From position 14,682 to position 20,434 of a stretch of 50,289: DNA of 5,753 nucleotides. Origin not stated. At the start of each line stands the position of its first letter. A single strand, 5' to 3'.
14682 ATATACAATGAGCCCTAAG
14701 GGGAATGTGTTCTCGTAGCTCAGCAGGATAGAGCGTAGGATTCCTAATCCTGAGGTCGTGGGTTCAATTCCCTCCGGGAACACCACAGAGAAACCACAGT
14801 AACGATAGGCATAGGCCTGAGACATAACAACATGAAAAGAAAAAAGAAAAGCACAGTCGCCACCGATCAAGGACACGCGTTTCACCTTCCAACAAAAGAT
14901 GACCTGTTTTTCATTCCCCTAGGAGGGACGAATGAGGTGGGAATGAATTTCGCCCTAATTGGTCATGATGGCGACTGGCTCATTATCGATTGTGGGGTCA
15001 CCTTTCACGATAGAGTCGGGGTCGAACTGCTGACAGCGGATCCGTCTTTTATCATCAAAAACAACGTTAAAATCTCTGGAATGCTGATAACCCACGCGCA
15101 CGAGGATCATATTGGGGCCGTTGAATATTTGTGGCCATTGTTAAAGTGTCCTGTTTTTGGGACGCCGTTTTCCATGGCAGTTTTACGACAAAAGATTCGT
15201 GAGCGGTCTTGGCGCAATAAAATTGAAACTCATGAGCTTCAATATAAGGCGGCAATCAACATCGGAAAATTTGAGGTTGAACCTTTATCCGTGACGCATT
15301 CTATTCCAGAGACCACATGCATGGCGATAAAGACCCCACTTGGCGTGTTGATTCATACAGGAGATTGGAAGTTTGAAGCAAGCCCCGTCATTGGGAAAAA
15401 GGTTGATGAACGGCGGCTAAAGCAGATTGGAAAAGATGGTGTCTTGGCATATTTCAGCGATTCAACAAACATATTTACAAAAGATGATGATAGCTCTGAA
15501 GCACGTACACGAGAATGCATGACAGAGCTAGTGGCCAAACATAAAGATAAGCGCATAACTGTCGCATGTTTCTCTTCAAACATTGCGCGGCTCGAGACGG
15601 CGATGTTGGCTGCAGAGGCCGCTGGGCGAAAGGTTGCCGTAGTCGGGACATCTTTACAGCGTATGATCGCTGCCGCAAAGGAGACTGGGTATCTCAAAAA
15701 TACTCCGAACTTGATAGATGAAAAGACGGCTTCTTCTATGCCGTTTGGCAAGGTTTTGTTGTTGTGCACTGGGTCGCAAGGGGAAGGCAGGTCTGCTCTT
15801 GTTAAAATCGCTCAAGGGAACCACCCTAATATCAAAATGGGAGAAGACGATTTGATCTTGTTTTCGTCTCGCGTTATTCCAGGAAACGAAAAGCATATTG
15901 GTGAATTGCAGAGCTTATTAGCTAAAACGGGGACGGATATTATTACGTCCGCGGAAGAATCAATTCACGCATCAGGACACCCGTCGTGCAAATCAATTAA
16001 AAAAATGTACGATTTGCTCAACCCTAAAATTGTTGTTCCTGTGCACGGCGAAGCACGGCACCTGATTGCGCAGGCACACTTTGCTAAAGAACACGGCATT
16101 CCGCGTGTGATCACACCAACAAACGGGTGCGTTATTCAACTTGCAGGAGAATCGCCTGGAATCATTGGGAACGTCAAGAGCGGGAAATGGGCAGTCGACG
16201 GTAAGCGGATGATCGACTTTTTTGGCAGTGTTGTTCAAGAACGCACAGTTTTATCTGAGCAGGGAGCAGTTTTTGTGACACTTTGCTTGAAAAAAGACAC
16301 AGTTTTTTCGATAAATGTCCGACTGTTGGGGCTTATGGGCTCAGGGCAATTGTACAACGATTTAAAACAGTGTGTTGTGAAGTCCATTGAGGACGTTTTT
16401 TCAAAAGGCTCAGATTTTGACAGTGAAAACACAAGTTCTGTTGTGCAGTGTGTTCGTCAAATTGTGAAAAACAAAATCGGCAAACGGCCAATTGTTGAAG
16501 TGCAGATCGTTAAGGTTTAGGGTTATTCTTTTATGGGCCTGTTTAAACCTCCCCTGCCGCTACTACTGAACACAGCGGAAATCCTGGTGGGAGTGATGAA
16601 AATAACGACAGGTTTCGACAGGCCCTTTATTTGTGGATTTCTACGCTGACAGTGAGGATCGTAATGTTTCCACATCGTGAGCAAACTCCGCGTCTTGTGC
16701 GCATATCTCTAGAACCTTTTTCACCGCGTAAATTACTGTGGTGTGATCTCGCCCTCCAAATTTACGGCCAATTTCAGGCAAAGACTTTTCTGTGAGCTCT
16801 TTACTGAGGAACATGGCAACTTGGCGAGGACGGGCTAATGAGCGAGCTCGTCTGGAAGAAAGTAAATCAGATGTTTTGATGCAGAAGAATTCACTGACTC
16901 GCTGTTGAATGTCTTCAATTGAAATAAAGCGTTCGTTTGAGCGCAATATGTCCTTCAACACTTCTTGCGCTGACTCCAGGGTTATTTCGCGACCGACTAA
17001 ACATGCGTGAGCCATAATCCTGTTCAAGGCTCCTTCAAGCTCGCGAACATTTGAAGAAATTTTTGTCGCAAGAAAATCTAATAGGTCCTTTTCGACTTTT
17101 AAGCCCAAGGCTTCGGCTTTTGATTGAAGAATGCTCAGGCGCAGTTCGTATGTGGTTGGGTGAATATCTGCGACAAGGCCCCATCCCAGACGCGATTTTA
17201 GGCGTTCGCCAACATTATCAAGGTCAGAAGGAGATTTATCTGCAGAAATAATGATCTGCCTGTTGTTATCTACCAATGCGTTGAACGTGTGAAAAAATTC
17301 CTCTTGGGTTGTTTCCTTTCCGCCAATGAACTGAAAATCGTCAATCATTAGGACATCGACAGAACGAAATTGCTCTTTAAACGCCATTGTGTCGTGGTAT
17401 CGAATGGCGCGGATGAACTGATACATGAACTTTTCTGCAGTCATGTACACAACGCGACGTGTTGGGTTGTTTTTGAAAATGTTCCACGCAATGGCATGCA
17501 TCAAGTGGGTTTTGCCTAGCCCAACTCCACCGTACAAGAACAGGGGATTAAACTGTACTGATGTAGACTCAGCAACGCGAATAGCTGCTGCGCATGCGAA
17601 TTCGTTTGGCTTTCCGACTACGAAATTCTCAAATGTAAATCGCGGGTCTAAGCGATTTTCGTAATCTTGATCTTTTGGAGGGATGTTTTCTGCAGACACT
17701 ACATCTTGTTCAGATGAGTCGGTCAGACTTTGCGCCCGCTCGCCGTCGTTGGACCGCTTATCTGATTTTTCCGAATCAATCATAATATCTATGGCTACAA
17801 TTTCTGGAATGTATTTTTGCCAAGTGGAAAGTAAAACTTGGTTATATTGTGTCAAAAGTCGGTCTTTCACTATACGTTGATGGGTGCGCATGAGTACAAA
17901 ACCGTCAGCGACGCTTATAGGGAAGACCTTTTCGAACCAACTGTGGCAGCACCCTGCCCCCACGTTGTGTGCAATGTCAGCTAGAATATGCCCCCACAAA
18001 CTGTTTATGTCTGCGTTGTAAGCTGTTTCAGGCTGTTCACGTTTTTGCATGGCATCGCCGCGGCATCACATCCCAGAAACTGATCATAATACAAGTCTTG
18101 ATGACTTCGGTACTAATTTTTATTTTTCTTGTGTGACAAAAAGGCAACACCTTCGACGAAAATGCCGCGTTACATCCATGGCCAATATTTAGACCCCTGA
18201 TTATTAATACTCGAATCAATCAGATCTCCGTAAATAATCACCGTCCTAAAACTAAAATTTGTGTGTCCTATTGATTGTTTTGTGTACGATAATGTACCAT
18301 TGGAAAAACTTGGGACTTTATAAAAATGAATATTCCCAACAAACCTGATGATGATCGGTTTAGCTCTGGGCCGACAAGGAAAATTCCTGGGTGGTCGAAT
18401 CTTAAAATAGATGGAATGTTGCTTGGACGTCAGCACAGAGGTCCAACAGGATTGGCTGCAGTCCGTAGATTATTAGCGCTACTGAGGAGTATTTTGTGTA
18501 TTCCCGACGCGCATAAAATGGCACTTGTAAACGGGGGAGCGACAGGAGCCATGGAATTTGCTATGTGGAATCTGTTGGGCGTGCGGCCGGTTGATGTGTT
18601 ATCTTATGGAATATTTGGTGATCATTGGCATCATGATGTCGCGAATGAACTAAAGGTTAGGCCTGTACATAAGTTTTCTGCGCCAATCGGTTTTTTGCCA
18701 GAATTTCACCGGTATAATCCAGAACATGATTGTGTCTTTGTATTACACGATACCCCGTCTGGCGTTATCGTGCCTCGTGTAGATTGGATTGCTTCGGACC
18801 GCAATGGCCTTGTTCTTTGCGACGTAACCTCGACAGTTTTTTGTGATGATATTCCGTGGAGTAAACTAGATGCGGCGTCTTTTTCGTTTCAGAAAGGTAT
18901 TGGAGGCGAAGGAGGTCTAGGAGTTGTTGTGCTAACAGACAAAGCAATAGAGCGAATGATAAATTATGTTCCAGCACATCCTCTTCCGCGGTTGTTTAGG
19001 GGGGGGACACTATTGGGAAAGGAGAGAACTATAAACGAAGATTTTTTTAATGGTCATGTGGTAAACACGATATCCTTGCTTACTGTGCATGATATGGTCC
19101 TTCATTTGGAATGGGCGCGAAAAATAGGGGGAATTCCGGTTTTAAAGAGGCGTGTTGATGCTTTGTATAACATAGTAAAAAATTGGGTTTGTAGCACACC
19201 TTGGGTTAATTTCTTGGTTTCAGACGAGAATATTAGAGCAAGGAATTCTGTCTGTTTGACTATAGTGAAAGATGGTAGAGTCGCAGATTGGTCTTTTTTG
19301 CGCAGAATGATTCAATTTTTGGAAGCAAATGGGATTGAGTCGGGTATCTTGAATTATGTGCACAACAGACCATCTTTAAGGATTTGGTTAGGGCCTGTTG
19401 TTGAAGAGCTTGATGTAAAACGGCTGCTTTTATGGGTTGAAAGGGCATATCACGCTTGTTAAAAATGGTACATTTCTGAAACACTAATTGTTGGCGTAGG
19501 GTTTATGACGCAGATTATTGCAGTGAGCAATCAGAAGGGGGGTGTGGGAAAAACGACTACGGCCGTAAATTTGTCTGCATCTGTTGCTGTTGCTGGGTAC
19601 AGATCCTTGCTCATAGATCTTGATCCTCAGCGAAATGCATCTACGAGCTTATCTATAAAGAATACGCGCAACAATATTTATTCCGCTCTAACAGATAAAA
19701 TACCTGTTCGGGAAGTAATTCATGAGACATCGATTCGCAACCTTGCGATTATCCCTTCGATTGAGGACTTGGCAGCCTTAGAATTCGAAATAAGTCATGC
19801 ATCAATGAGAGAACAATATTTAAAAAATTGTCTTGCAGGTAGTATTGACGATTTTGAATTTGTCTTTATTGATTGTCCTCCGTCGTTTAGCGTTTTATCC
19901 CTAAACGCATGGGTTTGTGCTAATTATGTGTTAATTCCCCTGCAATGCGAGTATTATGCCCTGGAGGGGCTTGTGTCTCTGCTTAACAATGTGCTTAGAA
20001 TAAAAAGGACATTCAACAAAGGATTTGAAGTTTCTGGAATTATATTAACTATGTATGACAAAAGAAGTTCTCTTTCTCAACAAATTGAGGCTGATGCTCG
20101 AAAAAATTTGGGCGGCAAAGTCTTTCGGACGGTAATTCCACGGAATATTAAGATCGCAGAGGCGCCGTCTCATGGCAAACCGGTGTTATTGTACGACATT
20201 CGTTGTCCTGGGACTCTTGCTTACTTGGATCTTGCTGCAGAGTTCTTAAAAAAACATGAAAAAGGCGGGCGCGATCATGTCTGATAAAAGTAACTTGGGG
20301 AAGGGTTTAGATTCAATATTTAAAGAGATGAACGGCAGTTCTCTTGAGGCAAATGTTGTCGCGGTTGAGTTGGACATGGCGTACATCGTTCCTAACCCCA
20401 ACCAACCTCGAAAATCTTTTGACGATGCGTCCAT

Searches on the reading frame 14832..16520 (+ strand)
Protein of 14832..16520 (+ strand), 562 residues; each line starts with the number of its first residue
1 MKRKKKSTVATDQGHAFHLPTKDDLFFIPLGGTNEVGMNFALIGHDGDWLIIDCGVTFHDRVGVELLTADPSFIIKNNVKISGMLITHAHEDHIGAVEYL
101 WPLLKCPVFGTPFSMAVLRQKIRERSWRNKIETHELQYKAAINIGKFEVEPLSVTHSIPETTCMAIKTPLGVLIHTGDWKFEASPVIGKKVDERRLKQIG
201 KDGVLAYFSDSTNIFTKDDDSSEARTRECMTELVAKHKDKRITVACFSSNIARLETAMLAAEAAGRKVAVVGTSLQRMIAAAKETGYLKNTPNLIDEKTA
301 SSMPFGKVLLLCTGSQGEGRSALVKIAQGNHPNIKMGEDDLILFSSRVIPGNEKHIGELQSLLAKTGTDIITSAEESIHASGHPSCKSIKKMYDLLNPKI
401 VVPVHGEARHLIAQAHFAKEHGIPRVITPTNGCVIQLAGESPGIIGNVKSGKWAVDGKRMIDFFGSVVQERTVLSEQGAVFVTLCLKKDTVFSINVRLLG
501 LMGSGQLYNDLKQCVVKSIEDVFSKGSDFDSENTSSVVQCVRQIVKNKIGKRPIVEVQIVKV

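Call 6: search_protein_families(library=pfam, proteins=[window:14832-16520:+], max_evalue=0.001)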
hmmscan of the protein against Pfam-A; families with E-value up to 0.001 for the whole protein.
window:14832-16520:+ (562 aa): 6 families
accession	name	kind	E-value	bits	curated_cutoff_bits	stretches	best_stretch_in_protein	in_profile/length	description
PF22505.1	RNase_J_b_CASP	-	4.5e-38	130.3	27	1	240-358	2-121/126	Ribonuclease J, beta-CASP domain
PF00753.33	Lactamase_B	-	2.8e-10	40.9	22.7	1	39-130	7-93/196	Metallo-beta-lactamase superfamily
PF12706.13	Lactamase_B_2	-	5.4e-10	39.6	27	1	49-182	2-147/200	Beta-lactamase superfamily domain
PF07521.17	RMMBL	-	1.7e-08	34.8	21.6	1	376-424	9-59/63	Zn-dependent metallo-hydrolase RNA specificity domain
PF17770.6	RNase_J_C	-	2.5e-08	35.3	23.8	1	467-562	1-102/102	Ribonuclease J C-terminal domain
PF23023.1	Anti-Pycsar_Apyc1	-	0.00089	19.2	50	0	39-104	21-77/250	Anti-Pycsar protein Apyc1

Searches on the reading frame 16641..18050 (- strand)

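Call 6: search_protein_families(library=pfam, proteins=[window:16641-18050:-], max_evalue=0.001)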
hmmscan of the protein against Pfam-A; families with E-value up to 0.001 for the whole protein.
window:16641-18050:- (469 aa): 7 families
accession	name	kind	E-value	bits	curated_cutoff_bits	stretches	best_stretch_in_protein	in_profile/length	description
PF00308.24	Bac_DnaA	-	9e-69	231.2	23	1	134-294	1-161/162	Bacterial DnaA ATPAse domain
PF08299.17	Bac_DnaA_C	-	6.7e-29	100.2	31.5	1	378-446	1-69/69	Bacterial dnaA protein helix-turn-helix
PF01695.23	IstB_IS21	-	2.7e-06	27.5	24.1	1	170-273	95-195/238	IstB-like ATP binding protein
PF00004.35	AAA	-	3.9e-06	27.8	21.2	1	171-279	2-116/131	ATPase family associated with various cellular activities (AAA)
PF03969.22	AFG1_ATPase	-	0.00012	21.7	27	0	169-211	63-101/361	AFG1-like ATPase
PF22688.2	Hda_lid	-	0.00046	20.6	27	0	304-357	4-57/65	Hda, lid domain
PF11638.13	DnaA_N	-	0.00049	20.2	24.6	0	16-78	1-64/65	DnaA N-terminal domain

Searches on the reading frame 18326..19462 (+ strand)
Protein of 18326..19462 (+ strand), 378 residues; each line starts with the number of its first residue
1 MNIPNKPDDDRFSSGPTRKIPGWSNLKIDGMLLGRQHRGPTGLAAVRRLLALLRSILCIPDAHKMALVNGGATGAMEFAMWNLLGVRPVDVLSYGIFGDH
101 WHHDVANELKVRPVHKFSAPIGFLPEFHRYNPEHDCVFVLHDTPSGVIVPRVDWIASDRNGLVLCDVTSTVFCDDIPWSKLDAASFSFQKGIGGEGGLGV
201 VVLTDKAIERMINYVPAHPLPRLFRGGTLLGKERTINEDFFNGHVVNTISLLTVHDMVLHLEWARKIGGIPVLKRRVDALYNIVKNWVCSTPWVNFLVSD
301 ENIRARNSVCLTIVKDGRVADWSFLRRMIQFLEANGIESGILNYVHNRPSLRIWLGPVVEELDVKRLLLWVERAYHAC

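Call 6: search_protein_families(library=pfam, proteins=[window:18326-19462:+], max_evalue=0.001)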
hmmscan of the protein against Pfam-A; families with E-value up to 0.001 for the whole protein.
window:18326-19462:+ (378 aa): 0 families

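Call 16: search_protein_families(library=ncbifam, proteins=[window:18326-19462:+], max_evalue=0.01)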
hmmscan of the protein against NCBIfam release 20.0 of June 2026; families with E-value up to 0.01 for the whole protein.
window:18326-19462:+ (378 aa): 7 families
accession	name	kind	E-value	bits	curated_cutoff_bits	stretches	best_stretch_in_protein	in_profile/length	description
NF002841.0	PRK03080.1-2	equivalog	4.1e-114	381.5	477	1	5-376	9-381/389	phosphoserine transaminase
TIGR01365.1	serC_2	equivalog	3.1e-99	332.6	448.2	1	7-377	2-373/374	phosphoserine transaminase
TIGR01366.1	serC_3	equivalog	3.3e-19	69.3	401.65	1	6-368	1-351/361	phosphoserine transaminase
TIGR01364.1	serC_1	equivalog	3.1e-12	46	443.6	1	37-316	38-304/358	phosphoserine transaminase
NF003764.0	PRK05355.1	equivalog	5.2e-11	42.1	253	1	36-281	40-272/357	3-phosphoserine/phosphohydroxythreonine transaminase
NF046070.1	PyrdoxPyrvTramin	equivalog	0.0035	16.2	600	1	129-212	126-214/369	pyridoxamine--pyruvate transaminase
NF009112.0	PRK12462.1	equivalog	0.0038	16.1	563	1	32-217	38-225/365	phosphoserine transaminase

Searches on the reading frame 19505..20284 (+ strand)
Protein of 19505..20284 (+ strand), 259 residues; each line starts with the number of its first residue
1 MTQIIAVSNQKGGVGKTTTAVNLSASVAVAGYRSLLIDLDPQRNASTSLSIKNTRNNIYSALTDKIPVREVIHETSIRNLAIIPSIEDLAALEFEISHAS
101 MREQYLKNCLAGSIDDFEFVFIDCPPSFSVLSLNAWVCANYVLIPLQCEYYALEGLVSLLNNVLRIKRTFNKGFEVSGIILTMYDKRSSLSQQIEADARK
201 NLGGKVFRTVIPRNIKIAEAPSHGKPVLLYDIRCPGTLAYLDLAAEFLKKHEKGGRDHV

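Call 6: search_protein_families(library=pfam, proteins=[window:19505-20284:+], max_evalue=0.001)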
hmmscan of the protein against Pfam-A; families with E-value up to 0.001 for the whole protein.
window:19505-20284:+ (259 aa): 8 families
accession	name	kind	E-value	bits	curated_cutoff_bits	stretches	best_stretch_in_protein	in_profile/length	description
PF13614.12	AAA_31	-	4.8e-55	186.7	27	1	3-175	2-176/177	AAA domain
PF01656.29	CbiA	-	2.6e-26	92.5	25.4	1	5-227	1-125/125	CobQ/CobB/MinD/ParA nucleotide binding domain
PF09140.17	MipZ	-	7.9e-10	38.9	20.7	1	4-156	2-139/262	ATPase MipZ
PF10609.15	ParA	-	7.4e-09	35.8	27.1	1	2-129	3-124/246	NUBPL iron-transfer P-loop NTPase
PF00142.24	Fer4_NifH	-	9.8e-09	35.5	25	1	10-71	7-68/271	4Fe-4S iron sulfur cluster binding proteins, NifH/frxC family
PF02374.21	ArsA_ATPase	-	1.7e-06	27.9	24.3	1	10-55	8-53/305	Anion-transporting ATPase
PF06564.18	CBP_BcsQ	-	7.9e-06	26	21.3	1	3-140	2-139/234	Cellulose biosynthesis protein BcsQ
PF00448.28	SRP54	-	3.9e-05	23.8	22.7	0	13-47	11-45/196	SRP54-type protein, GTPase domain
